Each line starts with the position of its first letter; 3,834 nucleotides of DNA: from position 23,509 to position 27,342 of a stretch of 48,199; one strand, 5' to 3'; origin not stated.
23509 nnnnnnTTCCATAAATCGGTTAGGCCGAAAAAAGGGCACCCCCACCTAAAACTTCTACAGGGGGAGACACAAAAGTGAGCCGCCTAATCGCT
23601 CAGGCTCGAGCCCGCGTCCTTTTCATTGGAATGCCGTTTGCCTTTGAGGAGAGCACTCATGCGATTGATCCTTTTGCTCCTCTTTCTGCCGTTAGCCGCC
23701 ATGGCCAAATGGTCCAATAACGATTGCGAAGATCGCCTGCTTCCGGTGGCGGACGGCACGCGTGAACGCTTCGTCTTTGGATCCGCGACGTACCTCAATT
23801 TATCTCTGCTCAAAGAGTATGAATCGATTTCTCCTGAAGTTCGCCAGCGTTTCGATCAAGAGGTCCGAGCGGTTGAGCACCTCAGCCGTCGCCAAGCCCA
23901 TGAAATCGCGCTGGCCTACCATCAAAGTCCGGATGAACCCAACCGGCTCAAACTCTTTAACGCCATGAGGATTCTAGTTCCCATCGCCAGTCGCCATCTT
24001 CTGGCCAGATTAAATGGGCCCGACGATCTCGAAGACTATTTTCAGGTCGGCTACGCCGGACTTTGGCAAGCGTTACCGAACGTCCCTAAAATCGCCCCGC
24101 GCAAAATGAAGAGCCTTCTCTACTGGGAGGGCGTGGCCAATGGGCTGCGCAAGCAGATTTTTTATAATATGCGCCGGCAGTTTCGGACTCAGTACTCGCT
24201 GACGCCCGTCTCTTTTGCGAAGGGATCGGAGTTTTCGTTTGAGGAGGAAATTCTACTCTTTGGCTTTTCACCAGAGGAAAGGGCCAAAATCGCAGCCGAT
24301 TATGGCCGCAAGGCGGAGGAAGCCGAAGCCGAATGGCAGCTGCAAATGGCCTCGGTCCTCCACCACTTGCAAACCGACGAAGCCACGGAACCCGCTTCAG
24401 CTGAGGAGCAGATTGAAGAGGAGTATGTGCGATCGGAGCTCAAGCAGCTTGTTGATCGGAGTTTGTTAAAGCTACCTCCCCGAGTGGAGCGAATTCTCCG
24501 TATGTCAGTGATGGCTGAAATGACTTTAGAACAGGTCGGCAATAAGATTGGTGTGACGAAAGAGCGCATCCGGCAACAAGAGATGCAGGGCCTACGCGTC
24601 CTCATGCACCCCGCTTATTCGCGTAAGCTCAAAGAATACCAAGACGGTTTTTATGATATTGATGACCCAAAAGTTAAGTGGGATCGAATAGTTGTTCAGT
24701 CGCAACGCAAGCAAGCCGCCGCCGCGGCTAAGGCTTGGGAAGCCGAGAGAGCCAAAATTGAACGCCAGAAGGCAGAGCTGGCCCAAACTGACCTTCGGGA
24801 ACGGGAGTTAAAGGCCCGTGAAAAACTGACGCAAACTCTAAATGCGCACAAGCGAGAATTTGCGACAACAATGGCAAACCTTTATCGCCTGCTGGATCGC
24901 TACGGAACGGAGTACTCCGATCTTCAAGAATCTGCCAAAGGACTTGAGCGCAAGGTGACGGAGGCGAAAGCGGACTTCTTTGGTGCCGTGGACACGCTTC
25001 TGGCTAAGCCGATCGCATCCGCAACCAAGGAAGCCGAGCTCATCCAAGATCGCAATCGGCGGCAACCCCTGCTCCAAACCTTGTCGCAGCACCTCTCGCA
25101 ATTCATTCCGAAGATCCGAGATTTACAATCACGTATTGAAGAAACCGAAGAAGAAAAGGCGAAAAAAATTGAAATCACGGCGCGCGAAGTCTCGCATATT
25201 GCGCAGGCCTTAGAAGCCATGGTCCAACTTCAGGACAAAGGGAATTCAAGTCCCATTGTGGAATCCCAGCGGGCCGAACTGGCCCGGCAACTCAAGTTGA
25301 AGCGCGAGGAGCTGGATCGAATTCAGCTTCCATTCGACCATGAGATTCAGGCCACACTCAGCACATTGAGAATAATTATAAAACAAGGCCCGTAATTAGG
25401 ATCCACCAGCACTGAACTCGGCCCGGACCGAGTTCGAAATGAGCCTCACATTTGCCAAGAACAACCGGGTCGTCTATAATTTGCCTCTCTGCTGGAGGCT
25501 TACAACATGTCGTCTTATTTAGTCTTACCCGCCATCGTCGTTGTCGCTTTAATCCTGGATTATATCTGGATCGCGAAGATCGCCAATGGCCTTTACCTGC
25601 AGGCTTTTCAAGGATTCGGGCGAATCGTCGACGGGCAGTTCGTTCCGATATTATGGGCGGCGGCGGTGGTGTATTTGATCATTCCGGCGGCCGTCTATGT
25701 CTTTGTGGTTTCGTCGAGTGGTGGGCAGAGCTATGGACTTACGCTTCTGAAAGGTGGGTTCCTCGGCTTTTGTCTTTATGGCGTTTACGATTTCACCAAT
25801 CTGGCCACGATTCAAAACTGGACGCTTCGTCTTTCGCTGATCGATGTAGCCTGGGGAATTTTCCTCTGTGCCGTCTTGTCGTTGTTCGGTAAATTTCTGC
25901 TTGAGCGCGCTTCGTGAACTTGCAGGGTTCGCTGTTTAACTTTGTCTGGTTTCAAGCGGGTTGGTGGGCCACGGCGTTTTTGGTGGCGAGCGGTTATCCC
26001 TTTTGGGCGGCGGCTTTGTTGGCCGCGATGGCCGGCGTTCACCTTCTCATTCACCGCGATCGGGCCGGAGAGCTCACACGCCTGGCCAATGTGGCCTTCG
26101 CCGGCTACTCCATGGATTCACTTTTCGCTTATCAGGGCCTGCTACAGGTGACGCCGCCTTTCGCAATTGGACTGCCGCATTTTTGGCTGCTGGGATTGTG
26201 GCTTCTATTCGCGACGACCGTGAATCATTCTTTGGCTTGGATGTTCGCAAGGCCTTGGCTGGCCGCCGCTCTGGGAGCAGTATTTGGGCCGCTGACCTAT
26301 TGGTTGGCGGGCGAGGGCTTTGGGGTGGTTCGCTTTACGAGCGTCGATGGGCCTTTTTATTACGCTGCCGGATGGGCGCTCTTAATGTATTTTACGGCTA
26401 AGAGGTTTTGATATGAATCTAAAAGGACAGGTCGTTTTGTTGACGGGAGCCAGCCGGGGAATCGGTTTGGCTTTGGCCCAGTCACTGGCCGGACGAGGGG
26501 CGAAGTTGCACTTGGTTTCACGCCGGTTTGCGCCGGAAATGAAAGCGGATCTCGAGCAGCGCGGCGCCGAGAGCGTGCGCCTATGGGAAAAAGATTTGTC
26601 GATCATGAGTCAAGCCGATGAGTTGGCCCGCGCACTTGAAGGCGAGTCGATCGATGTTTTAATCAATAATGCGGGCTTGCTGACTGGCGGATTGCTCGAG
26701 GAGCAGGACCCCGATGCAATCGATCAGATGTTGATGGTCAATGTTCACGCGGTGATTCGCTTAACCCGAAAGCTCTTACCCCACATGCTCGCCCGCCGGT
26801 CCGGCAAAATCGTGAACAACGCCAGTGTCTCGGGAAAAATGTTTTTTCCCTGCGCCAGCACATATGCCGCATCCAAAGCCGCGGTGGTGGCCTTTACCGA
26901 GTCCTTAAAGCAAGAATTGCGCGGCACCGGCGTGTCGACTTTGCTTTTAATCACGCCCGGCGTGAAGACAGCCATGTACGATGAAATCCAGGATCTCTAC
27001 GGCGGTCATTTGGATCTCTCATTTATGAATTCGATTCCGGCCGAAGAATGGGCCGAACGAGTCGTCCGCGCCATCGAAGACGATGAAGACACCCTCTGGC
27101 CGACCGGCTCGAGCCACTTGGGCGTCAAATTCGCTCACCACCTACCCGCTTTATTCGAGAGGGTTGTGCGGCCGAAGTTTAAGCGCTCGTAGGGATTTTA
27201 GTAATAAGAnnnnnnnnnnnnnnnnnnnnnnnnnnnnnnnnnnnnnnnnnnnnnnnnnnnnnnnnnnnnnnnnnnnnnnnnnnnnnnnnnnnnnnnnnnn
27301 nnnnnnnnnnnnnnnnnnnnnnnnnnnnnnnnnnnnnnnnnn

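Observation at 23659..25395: Sigma-70-like protein with signal/anchor sequence and long coiled-coil tail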

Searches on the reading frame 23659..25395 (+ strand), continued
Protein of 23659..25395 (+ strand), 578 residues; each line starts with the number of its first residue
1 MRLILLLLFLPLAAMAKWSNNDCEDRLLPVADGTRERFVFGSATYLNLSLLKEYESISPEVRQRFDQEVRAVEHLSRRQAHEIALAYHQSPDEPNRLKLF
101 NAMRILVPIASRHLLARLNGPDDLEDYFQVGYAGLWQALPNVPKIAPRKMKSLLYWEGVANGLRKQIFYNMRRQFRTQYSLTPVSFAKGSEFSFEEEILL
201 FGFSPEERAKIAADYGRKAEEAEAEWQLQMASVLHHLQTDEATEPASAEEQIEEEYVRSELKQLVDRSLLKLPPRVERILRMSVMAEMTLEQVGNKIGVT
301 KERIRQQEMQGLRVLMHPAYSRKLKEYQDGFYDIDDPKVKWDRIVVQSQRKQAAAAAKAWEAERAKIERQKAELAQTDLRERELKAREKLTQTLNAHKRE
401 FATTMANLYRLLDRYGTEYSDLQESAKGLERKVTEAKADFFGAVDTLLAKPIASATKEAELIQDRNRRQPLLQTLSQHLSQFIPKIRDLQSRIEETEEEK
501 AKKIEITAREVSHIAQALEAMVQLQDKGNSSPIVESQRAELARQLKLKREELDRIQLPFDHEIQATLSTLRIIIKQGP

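Call 66: search_protein_families(library=phrogs, proteins=[window:23659-25395:+], max_evalue=0.001)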
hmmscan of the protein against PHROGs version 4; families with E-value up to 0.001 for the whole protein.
window:23659-25395:+ (578 aa): 2 families
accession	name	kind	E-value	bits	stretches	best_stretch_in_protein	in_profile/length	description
phrog_351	-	transcription regulation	1.1e-08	35.2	1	239-396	640-800/928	RNA polymerase sigma factor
phrog_1740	-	transcription regulation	0.00026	20.6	1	240-309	143-206/567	RNA polymerase sigma factor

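Call 67: search_protein_families(library=padloc, proteins=[window:23659-25395:+], max_evalue=0.001)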
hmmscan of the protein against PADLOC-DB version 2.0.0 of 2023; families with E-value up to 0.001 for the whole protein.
window:23659-25395:+ (578 aa): 1 family
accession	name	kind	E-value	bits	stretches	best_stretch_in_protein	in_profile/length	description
PDLC02203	MzaA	-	1.3e-07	28.3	1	260-327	596-667/683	-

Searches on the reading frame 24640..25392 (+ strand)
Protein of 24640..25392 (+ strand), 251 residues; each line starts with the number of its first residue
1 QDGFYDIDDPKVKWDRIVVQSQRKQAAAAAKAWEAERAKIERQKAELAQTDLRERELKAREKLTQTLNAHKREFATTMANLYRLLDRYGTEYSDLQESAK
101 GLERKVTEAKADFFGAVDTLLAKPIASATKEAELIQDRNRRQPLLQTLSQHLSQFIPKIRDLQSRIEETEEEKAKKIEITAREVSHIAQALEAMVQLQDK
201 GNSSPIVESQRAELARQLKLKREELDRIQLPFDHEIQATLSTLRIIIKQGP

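Call 81: predict_structure(alignment_id=A4)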
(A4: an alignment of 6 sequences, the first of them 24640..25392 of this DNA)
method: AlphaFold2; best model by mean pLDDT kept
length: 251 residues; sequences in the alignment: 6
mean_pLDDT: 75.1   pTM: 0.54
mean pLDDT of the five models: 75.1, 66.8, 63.9, 63.0, 52.1
residues with pLDDT >= 90: 23; 70-90: 155; 50-70: 60; < 50: 13
segments of 3 or more residues with pLDDT < 50: 1-5, 123-127
pLDDT, mean of each block of 10 residues (from residue 1): 50 80 89 90 82 73 73 74 70 65 64 55 49 62 69 78 86 89 90 83 78 89 86 83 73 51
secondary structure, 60 per line:
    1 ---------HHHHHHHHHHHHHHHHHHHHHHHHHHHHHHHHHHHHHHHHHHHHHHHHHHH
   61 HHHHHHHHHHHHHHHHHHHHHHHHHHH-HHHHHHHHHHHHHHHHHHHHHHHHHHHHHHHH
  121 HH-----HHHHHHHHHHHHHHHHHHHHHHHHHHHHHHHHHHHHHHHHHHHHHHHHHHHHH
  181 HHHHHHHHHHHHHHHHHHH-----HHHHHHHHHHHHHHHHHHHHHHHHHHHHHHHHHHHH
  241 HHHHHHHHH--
elements in order: H10-87 H89-122 H128-199 H205-249
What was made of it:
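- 24847..25392 (+): Distal tail, residues 397-578: amphipathic heptad-patterned long helices, predicted to form an antiparallel helical hairpin or bundle. The tail-only AlphaFold2 model has pLDDT 75 with helices of about 113, 72 and 45 residues (call 81).
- On Coiled coil: The model suggests an intramolecular antiparallel bundle, and the oligomeric state is unknown (call 81).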

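Call 83: fold_search(model_id=the predicted structure, library=pdb)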
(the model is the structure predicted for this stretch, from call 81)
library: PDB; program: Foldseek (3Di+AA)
matches with E <= 10: 426; with E <= 0.001: 0
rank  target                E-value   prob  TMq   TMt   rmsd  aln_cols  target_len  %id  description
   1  5c21_B                1.3e-01  0.72  0.28  0.27  14.1       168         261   14  Crystal structure of native HlyD from E. coli (released 2016-02-17)
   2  4i1q_A                2.4e-01  0.69  0.34  0.40  12.4       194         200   14  Crystal Structure of hBRAP1 N-BAR domain (released 2013-02-06)
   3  4dcn_D                3.2e-01  0.87  0.39  0.48  12.6       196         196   14  Crystal Structure Analysis of the Arfaptin2 BAR domain in Complex with ARL1 (released 2012-06-13)
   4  1i49_A                3.4e-01  0.72  0.35  0.42  16.7       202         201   13  CRYSTAL STRUCTURE ANALYSIS OF ARFAPTIN (released 2001-05-16)
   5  2fic_B                3.8e-01  0.60  0.31  0.35  11.7       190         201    8  The crystal structure of the BAR domain from human Bin1/Amphiphysin II and its implications for molecular recognition (released 2006-11-14)
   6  8otz_DQ               4.0e-01  0.15  0.19  0.17  24.3       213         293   14  48-nm repeat of the native axonemal doublet microtubule from bovine sperm (released 2023-11-22)
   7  4atm                  4.2e-01  0.77  0.38  0.41  16.0       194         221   12  Crystal structure of the BAR domain of human Amphiphysin, isoform 1 at 1.8 Angstrom resolution featuring increased order (released 2012-05-30)
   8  8s2f_AAA              4.7e-01  0.54  0.32  0.41  14.9       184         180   12  Crystal structure of Borrelia burgdorferi paralogous family 12 outer surface protein BBH37 (released 2025-03-05)
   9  1uru                  5.0e-01  0.51  0.34  0.37  13.3       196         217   16  Amphiphysin BAR domain from Drosophila (released 2003-12-04)
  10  3q0k_B                5.0e-01  0.38  0.27  0.24  18.8       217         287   11  Crystal structure of Human PACSIN 2 F-BAR (released 2012-02-15)
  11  3qe6_A                5.0e-01  0.28  0.26  0.23  17.3       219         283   11  Mouse PACSIN 3 F-BAR domain structure (released 2012-01-25)
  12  4wid_B                5.0e-01  0.23  0.21  0.16  14.3       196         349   15  Crystal structure of the immediate-early 1 protein (IE1) at 2.31 angstrom (tetragonal form after crystal dehydration) (released 2014-10-29)
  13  2z0o                  5.0e-01  0.13  0.18  0.15  15.7       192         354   10  Crystal structure of APPL1-BAR-PH domain (released 2008-05-13)
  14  8otz_EP               5.3e-01  0.14  0.19  0.14  24.8       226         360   14  48-nm repeat of the native axonemal doublet microtubule from bovine sperm (released 2023-11-22)
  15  2d1l_A                5.3e-01  0.13  0.19  0.19  17.8       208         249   16  Structure of F-actin binding domain IMD of MIM (Missing In Metastasis) (released 2006-09-12)
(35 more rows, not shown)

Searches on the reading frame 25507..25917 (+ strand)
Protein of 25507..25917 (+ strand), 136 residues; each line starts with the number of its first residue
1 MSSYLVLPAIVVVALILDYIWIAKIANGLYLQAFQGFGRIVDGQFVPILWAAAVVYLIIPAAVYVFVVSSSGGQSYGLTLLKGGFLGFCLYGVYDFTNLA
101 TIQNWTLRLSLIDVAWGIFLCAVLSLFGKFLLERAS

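Call 13: search_protein_families(library=pfam, proteins=[window:25507-25917:+], max_evalue=0.01)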
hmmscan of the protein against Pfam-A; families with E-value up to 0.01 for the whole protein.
window:25507-25917:+ (136 aa): 1 family
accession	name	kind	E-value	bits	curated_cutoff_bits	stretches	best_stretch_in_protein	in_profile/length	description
PF09945.14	DUF2177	-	1.5e-27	96.6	26.9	1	9-128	7-122/124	Predicted membrane protein (DUF2177)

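Call 72: search_protein_families(library=ncbifam, proteins=[window:25507-25917:+], max_evalue=0.001)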
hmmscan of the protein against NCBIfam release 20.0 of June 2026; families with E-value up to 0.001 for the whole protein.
window:25507-25917:+ (136 aa): 0 families

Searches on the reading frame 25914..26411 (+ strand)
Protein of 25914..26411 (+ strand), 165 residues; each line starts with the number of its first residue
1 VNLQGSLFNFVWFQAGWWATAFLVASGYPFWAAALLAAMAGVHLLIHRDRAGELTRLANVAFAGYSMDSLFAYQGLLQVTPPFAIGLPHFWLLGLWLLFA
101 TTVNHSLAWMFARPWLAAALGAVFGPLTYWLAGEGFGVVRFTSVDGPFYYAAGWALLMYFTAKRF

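Call 13: search_protein_families(library=pfam, proteins=[window:25914-26411:+], max_evalue=0.01)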
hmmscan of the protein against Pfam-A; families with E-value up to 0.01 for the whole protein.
window:25914-26411:+ (165 aa): 1 family
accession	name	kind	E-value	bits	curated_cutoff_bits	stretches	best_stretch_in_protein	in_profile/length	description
PF11086.13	DUF2878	-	5e-29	102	27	1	7-158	2-152/154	Protein of unknown function (DUF2878)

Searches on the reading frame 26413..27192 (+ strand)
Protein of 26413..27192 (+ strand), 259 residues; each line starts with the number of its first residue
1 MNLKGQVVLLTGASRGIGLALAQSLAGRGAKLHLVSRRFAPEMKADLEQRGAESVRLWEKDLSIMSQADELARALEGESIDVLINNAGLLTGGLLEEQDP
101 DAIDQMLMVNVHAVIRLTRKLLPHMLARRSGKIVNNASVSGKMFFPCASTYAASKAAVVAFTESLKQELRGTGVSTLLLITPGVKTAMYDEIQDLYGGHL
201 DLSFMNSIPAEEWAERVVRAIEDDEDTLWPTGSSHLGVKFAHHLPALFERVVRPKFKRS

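Call 13: search_protein_families(library=pfam, proteins=[window:26413-27192:+], max_evalue=0.01)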
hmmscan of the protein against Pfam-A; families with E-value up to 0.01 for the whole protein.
window:26413-27192:+ (259 aa): 5 families
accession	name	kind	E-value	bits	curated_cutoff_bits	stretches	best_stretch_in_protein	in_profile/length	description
PF00106.31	adh_short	-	8.3e-45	153.1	26.6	1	6-193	1-191/195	short chain dehydrogenase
PF13561.12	adh_short_C2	-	4.4e-25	89.1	27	1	12-194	1-186/236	Enoyl-(Acyl carrier protein) reductase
PF08659.16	KR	-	7.2e-13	49.3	22.6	1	8-167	3-165/180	KR domain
PF01370.27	Epimerase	-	5.7e-07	29.6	20.9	1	8-168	1-159/240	NAD dependent epimerase/dehydratase family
PF13579.12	Glyco_trans_4_4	-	0.0081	16.9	29.7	0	19-174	8-147/158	Glycosyl transferase 4-like domain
